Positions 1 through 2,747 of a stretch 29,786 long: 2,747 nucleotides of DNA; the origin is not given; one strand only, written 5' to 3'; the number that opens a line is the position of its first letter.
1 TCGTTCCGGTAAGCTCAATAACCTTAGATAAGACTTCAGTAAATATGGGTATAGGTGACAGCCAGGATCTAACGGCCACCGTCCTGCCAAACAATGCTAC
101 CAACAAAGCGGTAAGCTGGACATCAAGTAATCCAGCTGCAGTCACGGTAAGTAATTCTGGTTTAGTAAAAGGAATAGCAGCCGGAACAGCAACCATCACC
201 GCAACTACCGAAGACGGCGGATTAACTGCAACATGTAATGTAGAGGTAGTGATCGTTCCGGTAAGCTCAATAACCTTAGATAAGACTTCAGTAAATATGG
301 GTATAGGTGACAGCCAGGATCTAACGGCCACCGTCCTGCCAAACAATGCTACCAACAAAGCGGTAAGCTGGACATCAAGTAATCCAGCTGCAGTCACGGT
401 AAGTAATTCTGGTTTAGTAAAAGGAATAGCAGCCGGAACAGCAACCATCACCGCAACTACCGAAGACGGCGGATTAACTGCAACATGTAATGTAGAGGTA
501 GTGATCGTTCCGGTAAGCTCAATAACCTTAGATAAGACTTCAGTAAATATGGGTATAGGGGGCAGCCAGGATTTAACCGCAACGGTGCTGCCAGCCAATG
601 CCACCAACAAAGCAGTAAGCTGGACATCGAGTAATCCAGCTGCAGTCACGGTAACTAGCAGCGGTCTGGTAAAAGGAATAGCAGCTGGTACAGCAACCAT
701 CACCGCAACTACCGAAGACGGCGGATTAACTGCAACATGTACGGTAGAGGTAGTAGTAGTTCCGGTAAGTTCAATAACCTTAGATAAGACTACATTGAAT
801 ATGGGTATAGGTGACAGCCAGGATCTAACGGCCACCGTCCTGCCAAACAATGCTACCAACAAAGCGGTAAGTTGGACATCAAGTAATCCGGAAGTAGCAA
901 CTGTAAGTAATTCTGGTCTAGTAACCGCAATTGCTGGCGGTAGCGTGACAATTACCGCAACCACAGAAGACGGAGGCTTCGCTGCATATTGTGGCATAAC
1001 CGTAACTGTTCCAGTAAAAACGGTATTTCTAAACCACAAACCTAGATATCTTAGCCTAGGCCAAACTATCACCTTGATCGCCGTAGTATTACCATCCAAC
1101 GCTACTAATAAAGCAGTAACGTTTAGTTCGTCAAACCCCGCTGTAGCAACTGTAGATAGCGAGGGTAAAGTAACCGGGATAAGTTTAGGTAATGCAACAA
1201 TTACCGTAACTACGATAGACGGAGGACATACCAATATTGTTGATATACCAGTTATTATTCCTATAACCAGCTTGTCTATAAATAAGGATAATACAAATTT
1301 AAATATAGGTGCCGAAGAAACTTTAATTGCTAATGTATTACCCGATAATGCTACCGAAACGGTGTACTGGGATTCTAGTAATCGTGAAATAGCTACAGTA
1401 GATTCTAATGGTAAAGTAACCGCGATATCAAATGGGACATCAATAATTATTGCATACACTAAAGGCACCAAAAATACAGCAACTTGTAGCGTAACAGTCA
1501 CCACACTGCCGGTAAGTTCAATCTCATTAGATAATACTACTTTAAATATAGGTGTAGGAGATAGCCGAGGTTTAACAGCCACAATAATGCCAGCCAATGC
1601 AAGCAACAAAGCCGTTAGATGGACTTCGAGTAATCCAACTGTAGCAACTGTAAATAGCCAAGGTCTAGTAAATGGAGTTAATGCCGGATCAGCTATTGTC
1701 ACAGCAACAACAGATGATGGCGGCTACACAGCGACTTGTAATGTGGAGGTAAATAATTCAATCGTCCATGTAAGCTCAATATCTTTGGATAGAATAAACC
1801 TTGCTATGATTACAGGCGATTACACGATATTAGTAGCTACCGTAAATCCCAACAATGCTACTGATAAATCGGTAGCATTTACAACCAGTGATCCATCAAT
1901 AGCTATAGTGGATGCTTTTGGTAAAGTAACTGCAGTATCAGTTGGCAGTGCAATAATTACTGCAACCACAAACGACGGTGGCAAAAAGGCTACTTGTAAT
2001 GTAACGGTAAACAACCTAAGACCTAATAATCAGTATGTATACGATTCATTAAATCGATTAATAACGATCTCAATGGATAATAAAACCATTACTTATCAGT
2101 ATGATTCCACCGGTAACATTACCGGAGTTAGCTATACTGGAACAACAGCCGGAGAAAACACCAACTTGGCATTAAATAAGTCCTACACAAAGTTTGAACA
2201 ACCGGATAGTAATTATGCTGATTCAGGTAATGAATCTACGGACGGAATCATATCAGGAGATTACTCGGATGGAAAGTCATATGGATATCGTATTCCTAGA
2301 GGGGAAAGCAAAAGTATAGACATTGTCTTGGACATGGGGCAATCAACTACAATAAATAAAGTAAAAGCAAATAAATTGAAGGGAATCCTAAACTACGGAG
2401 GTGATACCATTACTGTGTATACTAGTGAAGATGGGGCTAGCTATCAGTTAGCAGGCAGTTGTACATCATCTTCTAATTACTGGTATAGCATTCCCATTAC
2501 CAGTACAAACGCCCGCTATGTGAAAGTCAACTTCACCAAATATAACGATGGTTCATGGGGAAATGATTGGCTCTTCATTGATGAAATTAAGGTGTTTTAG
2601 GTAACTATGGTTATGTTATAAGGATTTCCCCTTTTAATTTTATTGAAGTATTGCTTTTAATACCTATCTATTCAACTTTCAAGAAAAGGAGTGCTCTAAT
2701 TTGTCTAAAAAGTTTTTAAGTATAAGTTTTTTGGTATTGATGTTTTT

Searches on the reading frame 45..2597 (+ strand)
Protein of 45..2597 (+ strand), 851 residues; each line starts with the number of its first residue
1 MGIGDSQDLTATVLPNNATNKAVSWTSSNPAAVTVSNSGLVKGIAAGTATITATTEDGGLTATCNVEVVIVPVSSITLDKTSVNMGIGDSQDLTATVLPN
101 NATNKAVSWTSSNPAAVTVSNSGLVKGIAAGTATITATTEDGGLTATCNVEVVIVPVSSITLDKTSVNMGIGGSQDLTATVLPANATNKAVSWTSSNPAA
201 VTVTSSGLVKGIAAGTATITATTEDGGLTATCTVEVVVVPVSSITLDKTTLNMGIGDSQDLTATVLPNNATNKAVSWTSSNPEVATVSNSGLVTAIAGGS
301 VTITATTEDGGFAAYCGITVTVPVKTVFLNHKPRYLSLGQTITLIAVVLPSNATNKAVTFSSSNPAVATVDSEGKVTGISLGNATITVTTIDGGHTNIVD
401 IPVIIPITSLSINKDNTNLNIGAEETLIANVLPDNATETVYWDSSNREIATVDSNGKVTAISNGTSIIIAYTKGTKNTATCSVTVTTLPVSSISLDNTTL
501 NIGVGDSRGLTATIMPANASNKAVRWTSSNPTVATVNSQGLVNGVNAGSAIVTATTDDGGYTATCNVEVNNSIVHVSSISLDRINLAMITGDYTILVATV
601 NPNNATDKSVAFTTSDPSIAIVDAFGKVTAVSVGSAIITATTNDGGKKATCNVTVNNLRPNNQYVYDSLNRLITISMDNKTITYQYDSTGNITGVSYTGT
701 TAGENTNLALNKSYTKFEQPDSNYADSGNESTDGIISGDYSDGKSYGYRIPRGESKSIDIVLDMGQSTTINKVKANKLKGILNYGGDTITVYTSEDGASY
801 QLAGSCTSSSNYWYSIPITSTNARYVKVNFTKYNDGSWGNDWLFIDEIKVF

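Call 51: search_protein_families(library=pfam, proteins=[window:45-2597:+], max_evalue=0.001)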
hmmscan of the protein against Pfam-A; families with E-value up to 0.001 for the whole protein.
window:45-2597:+ (851 aa): 8 families
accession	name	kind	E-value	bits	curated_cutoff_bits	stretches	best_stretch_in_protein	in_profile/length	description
PF02368.24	Big_2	-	2e-135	441.5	22.8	8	241-316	2-77/79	Bacterial Ig-like domain (group 2)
PF22359.2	Big-like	-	2.1e-36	124.3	27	5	274-321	2-47/48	Bacterial Ig-like domain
PF20578.4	aBig_2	-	2.7e-14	53.2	27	0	262-322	22-86/89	Atrophied bacterial Ig domain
PF00754.31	F5_F8_type_C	-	2e-05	25.1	28.2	1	731-838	13-121/127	F5/8 type C domain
PF05593.20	RHS_repeat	-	4.1e-05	24.3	22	1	666-701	1-37/38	RHS Repeat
PF00281.24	Ribosomal_L5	-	5e-05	23.9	34.9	0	244-260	6-22/57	Ribosomal protein L5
PF21764.3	Invasin_D4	-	0.00012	23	27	0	438-463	38-62/88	Invasin, domain 4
PF22633.2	F5_F8_type_C_2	-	0.00095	20.2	27.8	1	760-828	22-91/91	NedA-like, galactose-binding domain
